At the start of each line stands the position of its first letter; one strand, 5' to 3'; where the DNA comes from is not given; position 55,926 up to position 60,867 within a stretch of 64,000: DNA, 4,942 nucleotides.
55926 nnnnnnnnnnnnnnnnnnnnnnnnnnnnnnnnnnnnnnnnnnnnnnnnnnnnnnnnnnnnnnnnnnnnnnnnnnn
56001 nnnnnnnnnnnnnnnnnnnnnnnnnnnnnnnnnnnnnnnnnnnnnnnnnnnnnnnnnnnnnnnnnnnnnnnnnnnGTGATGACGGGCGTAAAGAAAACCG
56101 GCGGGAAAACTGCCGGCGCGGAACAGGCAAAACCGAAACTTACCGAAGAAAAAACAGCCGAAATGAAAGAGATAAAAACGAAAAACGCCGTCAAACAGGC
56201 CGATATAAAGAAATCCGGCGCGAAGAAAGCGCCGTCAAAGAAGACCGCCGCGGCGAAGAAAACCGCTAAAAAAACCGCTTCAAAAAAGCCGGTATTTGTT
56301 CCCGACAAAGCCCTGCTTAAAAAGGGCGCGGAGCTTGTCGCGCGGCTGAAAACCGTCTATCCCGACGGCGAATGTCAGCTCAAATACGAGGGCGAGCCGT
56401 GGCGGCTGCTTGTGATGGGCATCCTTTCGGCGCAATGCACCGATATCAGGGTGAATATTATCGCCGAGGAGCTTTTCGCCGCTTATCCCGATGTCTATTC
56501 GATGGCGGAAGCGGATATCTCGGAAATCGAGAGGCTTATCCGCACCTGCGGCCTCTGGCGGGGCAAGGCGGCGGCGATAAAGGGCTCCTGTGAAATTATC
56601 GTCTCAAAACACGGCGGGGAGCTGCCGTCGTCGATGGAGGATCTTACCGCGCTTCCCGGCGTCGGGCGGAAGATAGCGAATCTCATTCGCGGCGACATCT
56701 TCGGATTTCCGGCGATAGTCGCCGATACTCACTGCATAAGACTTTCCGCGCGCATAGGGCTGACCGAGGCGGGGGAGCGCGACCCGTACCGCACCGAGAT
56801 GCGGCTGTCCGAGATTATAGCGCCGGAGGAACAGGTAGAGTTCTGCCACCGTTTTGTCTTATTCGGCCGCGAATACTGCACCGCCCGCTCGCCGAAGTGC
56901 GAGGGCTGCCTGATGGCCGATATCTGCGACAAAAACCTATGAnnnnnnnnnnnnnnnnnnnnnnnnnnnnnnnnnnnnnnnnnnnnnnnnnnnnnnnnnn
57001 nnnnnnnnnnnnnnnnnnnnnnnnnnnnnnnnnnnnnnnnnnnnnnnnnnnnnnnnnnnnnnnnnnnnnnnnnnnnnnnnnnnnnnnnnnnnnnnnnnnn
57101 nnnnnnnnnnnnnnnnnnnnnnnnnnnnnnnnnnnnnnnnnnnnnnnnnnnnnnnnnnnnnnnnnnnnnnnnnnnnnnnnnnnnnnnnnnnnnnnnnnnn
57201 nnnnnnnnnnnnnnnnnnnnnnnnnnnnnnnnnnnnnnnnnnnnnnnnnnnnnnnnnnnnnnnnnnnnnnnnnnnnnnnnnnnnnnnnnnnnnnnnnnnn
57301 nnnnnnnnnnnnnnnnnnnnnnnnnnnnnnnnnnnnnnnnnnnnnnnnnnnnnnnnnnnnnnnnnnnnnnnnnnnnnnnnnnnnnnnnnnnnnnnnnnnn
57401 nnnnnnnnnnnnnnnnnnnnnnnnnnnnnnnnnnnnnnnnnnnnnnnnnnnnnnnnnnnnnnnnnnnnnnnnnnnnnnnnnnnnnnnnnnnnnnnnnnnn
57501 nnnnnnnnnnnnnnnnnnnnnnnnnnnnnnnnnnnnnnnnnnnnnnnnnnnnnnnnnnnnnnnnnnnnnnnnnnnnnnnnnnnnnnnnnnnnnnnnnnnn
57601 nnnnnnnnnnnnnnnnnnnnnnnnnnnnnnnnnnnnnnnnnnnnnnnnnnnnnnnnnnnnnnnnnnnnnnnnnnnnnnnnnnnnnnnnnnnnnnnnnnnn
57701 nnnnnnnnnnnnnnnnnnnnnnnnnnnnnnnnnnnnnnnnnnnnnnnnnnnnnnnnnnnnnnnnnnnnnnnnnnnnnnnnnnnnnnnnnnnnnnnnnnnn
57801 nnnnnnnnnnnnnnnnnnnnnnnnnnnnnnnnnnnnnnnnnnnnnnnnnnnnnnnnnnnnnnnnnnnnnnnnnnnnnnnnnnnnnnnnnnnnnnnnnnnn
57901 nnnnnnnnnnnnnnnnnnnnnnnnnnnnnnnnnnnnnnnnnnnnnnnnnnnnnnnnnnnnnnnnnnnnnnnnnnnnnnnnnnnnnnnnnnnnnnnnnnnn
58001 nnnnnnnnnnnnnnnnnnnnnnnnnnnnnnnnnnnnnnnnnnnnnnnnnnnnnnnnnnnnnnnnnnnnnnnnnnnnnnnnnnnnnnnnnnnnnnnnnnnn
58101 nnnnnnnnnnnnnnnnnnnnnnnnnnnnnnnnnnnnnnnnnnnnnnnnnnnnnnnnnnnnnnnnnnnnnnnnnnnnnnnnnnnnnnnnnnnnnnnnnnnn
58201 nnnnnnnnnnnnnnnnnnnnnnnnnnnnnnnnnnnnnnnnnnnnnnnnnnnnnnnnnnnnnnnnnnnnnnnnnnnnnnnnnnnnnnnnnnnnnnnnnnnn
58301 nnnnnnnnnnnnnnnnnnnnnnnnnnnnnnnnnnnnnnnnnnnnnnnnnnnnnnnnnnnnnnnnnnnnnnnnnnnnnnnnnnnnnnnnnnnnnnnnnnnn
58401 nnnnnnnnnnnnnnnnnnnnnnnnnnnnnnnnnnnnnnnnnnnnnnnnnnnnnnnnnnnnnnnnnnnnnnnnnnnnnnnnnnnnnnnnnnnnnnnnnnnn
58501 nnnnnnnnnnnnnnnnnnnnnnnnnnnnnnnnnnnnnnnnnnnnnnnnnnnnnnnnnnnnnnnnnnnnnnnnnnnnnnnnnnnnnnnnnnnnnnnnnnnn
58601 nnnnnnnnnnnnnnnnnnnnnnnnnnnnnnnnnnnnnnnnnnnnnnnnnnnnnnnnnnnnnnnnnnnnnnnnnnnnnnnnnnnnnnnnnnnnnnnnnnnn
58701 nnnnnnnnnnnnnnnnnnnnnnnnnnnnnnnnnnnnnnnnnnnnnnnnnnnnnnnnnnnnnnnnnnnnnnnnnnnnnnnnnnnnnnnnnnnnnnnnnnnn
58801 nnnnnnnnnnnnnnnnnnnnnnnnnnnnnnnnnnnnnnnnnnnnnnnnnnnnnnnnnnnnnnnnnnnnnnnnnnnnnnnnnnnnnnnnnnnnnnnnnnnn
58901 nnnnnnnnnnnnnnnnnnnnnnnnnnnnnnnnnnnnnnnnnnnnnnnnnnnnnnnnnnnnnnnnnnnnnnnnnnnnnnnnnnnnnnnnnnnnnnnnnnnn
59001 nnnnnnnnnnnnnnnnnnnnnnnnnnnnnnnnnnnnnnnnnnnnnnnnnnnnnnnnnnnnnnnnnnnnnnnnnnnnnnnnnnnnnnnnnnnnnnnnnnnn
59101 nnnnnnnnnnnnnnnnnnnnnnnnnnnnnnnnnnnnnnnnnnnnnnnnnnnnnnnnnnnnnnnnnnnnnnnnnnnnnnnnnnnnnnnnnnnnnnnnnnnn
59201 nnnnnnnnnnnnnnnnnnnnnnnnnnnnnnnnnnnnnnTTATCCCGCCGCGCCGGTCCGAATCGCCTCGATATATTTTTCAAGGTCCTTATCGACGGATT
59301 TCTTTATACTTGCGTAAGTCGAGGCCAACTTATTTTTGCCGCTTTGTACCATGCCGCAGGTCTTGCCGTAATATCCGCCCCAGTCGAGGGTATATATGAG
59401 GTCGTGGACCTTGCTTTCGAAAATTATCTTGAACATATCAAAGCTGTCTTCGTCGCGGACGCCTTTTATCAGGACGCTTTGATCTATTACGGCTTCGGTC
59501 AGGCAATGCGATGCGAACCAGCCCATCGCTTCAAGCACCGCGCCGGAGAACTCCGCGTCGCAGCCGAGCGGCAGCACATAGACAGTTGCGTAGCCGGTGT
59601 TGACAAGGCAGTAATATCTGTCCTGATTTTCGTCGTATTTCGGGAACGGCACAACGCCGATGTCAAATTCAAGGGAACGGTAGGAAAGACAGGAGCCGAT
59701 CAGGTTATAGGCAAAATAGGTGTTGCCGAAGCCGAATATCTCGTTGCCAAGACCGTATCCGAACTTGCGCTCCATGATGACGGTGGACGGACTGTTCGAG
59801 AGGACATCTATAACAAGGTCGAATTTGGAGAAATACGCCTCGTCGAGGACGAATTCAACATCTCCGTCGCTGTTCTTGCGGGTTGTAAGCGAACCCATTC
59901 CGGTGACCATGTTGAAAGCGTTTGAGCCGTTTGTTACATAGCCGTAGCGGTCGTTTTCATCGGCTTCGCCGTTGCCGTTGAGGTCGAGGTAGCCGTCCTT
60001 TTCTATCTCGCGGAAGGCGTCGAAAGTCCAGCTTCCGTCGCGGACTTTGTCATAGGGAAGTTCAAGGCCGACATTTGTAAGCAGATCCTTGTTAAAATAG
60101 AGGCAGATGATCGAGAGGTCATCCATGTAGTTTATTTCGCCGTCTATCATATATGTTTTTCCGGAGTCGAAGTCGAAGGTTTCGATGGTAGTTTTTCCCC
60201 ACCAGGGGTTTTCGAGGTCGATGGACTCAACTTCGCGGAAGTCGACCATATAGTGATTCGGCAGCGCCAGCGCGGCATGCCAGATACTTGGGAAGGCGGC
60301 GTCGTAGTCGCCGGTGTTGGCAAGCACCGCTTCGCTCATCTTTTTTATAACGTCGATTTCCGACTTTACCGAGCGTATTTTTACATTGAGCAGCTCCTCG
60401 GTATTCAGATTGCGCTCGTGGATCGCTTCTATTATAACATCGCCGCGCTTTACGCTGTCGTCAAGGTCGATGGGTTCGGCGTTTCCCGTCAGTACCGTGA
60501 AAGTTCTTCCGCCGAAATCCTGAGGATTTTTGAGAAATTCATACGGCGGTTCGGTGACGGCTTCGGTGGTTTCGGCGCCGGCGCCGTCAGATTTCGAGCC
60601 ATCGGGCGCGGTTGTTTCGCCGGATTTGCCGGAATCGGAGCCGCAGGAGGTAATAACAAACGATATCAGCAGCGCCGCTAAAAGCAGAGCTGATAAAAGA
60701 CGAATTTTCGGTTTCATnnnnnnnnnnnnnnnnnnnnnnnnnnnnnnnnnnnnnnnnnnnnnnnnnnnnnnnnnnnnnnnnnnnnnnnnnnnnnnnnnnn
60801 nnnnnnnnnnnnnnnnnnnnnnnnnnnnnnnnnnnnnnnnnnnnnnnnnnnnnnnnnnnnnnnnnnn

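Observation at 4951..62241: Ten paralogous SBP-like lipoproteins in a housekeeping region, none with a cognate importer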

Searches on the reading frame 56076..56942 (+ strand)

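Call 12: search_protein_families(library=pfam, proteins=[window:56076-56942:+], max_evalue=0.001)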
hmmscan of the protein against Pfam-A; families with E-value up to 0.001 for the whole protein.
window:56076-56942:+ (288 aa): 3 families
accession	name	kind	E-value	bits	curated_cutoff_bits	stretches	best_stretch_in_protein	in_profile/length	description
PF00730.31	HhH-GPD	-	3.2e-18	66.5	26.2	1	113-248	1-106/108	HhH-GPD superfamily base excision DNA repair protein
PF00633.29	HHH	-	1e-07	31.8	24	1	179-205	2-28/30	Helix-hairpin-helix motif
PF10576.14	EndIII_4Fe-2S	-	8.1e-07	29.6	20.5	1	268-284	1-17/17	Iron-sulfur binding domain of endonuclease III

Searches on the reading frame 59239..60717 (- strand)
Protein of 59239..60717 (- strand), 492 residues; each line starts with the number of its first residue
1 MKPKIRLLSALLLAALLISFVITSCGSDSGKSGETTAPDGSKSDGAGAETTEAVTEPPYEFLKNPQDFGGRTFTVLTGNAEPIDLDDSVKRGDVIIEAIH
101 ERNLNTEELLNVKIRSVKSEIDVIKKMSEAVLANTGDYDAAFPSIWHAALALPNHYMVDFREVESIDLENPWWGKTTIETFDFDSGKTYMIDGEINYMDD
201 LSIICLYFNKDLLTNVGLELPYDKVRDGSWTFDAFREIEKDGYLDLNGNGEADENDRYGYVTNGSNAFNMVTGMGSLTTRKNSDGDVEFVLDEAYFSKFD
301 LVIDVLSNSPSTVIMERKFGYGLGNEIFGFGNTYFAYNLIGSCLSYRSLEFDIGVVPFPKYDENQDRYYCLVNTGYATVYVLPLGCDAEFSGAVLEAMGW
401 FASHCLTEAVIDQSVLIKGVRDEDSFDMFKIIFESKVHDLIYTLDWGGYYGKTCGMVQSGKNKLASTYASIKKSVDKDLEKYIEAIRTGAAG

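Call 4: search_protein_families(library=pfam, proteins=[window:59239-60717:-], max_evalue=1)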
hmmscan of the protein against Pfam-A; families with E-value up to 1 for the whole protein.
window:59239-60717:- (492 aa): 0 families

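Call 5: search_protein_families(library=ncbifam, proteins=[window:59239-60717:-], max_evalue=1)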
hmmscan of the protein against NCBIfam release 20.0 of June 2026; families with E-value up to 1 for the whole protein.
window:59239-60717:- (492 aa): 1 family
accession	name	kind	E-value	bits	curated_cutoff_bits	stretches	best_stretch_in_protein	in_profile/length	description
NF053527.1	lipo_Cory_WKLS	subfamily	0.19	11.6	105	1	12-58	3-49/166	WKL family lipoprotein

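Call 78: predict_structure(alignment_id=A4)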
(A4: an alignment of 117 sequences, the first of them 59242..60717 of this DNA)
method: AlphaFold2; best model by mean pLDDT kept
length: 492 residues; sequences in the alignment: 117
mean_pLDDT: 88.8   pTM: 0.84
mean pLDDT of the five models: 88.8, 88.4, 88.2, 87.5, 87.2
residues with pLDDT >= 90: 356; 70-90: 80; 50-70: 33; < 50: 23
segments of 3 or more residues with pLDDT < 50: 24-27, 29-36, 44-48
pLDDT, mean of each block of 10 residues (from residue 1): 72 79 46 43 49 66 93 91 71 85 96 95 94 97 96 96 97 95 92 92 96 98 98 98 96 94 94 97 94 98 96 86 80 95 88 96 98 96 98 97 88 70 91 96 96 95 97 96 88 54
secondary structure, 60 per line:
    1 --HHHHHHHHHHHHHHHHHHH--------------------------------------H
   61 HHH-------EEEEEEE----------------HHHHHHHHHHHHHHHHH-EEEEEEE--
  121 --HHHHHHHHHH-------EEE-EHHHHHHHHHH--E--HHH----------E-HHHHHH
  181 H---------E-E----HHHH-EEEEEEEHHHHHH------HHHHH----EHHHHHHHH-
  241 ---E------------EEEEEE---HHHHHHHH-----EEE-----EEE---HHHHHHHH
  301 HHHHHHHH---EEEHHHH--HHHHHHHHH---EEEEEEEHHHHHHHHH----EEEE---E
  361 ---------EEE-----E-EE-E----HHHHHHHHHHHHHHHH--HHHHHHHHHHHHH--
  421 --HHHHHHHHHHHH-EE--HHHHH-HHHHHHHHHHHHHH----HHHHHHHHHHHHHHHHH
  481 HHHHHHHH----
elements in order: H3-21 H60-63 E71-77 H94-110 E112-118 H123-132 E140-142 H145-154 H175-181 H198-201 E203-209 H210-215 H222-226 H232-239 E257-262 H266-273 E279-281 E287-289 H293-308 E312-314 H315-318 H321-329 E333-339 H340-348 E353-356 E370-372 H388-403 H406-418 H423-434 H440-444 H446-459 H464-488

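Call 82: fold_search(model_id=the predicted structure, library=pdb)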
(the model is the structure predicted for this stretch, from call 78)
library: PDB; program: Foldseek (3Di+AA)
matches with E <= 10: 1384; with E <= 0.001: 950
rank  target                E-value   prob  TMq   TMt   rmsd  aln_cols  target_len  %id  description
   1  5f7v_A                1.2e-14  1.00  0.54  0.66   6.0       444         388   12  ABC substrate-binding protein Lmo0181 from Listeria monocytogenes in complex with cycloalternan (released 2016-09-07)
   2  6rjy_A                6.7e-14  1.00  0.55  0.63   6.3       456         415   15  The crystal structure of AbnE, an arabino-oligosaccharide binding protein, in complex with arabinobiose (released 2020-04-15)
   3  6ffl_A                1.6e-13  1.00  0.52  0.64   6.7       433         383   15  Maltose/maltodextrin-binding domain MalE from Bdellovibrio bacteriovorus bound to maltotriose (released 2018-01-24)
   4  5iai                  2.1e-13  1.00  0.47  0.55   8.0       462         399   14  Crystal structure of ABC transporter Solute Binding Protein Arad_9887 from Agrobacterium radiobacter K84, target EFI-510 (released 2016-03-09)
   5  5k2x                  2.5e-13  1.00  0.51  0.59   7.8       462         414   14  Crystal structure of M. tuberculosis UspC (tetragonal crystal form) (released 2016-06-01)
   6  6dtu_A                3.7e-13  1.00  0.48  0.60   7.2       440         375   13  Maltotetraose bound T. maritima MalE1 (released 2018-09-19)
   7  7c19_A                4.1e-13  1.00  0.53  0.63   6.3       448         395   16  Crystal structure of a dinucleotide-binding protein (Y224A/Y246A) of ABC transporter endogenously bound to uridylyl-3' (released 2021-03-10)
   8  3iow_B                4.4e-13  1.00  0.55  0.66   5.9       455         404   12  Huntingtin amino-terminal region with 17 Gln residues - crystal C99-Hg (released 2009-09-29)
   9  6pql_B                4.6e-13  1.00  0.45  0.55   8.4       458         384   14  SBP RafE in complex with raffinose (released 2019-10-02)
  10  1fqa_A                4.9e-13  1.00  0.53  0.68   7.0       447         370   13  STRUCTURE OF MALTOTETRAITOL BOUND TO OPEN-FORM MALTODEXTRIN BINDING PROTEIN IN P2(1)CRYSTAL FORM (released 2001-03-14)
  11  1ytv_A                4.9e-13  1.00  0.46  0.58   7.6       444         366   12  Maltose-binding protein fusion to a C-terminal fragment of the V1a vasopressin receptor (released 2005-04-12)
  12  2ghb_A                5.8e-13  1.00  0.50  0.64   6.8       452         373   15  Thermotoga maritima maltotriose binding protein, ligand free form (released 2007-02-06)
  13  1eu8_A                6.1e-13  1.00  0.49  0.57   7.7       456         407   14  STRUCTURE OF TREHALOSE MALTOSE BINDING PROTEIN FROM THERMOCOCCUS LITORALIS (released 2001-03-14)
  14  2gha_A                6.9e-13  1.00  0.49  0.60   7.2       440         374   13  Thermotoga maritima maltotriose binding protein bound with maltotriose (released 2007-02-06)
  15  7c0v_A                7.7e-13  1.00  0.54  0.65   7.0       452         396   16  Crystal structure of a dinucleotide-binding protein (Y224A) of ABC transporter endogenously bound to uridylyl-3'-5'-ph (released 2021-03-10)
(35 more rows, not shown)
